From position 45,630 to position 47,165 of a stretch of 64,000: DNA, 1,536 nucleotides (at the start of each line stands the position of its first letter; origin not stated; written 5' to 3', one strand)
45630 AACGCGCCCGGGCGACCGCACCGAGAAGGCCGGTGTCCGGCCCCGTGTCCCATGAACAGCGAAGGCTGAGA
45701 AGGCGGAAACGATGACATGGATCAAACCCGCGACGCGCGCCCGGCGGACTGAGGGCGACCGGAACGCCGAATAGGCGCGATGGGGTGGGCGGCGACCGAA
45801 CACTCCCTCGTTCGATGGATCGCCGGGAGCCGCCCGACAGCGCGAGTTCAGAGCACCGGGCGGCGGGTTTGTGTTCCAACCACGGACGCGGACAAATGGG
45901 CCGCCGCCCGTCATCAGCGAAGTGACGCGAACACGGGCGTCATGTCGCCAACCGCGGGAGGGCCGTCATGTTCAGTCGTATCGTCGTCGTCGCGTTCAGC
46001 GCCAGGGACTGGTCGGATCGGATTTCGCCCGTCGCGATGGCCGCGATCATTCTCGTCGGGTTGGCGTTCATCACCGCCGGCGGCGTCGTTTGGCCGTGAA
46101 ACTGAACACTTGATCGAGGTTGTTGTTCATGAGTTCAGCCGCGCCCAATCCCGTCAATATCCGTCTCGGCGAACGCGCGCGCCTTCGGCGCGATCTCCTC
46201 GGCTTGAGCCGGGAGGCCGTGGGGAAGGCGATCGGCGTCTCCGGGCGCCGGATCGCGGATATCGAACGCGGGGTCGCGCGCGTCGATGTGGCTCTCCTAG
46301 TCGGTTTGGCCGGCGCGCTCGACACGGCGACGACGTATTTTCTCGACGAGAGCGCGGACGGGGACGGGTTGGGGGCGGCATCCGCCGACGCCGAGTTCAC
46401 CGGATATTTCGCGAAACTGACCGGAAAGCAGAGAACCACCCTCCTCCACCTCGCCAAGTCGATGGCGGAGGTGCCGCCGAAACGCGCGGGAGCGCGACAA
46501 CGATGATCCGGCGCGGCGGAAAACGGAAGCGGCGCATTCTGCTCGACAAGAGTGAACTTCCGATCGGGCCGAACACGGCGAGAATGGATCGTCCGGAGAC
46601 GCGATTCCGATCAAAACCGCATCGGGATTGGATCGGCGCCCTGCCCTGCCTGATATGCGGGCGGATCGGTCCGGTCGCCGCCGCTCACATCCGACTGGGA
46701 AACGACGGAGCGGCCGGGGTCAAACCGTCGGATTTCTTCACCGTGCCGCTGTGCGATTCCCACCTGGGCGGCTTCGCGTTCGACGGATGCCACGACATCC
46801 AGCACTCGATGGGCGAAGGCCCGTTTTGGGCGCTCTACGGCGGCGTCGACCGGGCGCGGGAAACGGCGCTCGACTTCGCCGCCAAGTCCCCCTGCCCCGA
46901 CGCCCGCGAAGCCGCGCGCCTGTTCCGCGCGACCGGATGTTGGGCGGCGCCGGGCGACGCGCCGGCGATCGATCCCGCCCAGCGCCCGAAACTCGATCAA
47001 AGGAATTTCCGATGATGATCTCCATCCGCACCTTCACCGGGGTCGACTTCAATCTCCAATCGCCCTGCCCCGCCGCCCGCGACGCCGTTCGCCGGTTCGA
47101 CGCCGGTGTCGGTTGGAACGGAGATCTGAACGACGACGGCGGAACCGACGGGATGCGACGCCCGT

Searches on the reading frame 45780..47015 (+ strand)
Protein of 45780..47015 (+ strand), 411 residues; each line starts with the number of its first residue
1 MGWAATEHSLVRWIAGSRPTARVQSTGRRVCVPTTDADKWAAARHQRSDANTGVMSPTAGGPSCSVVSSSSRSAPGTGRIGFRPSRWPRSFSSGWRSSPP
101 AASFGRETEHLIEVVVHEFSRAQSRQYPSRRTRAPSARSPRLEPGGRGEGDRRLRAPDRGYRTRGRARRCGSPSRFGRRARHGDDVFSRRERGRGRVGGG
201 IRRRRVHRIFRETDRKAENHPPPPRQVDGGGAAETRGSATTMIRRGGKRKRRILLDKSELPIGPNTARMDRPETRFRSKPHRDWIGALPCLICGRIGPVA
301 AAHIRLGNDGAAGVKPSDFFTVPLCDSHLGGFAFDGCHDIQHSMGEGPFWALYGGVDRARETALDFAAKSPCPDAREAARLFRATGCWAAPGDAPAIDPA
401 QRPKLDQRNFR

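Call 50: search_protein_families(library=phrogs, proteins=[window:45780-47015:+], max_evalue=0.00001)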
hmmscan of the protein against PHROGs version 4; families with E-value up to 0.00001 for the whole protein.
window:45780-47015:+ (411 aa): 3 families
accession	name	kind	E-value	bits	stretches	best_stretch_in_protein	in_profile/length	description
phrog_18962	-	unknown function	8.1e-11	43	1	248-340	23-111/166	-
phrog_1588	-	unknown function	2.2e-08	34.9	1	264-333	13-83/132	-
phrog_131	-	DNA, RNA and nucleotide metabolism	1.8e-06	29.1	1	271-327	24-86/131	HNH endonuclease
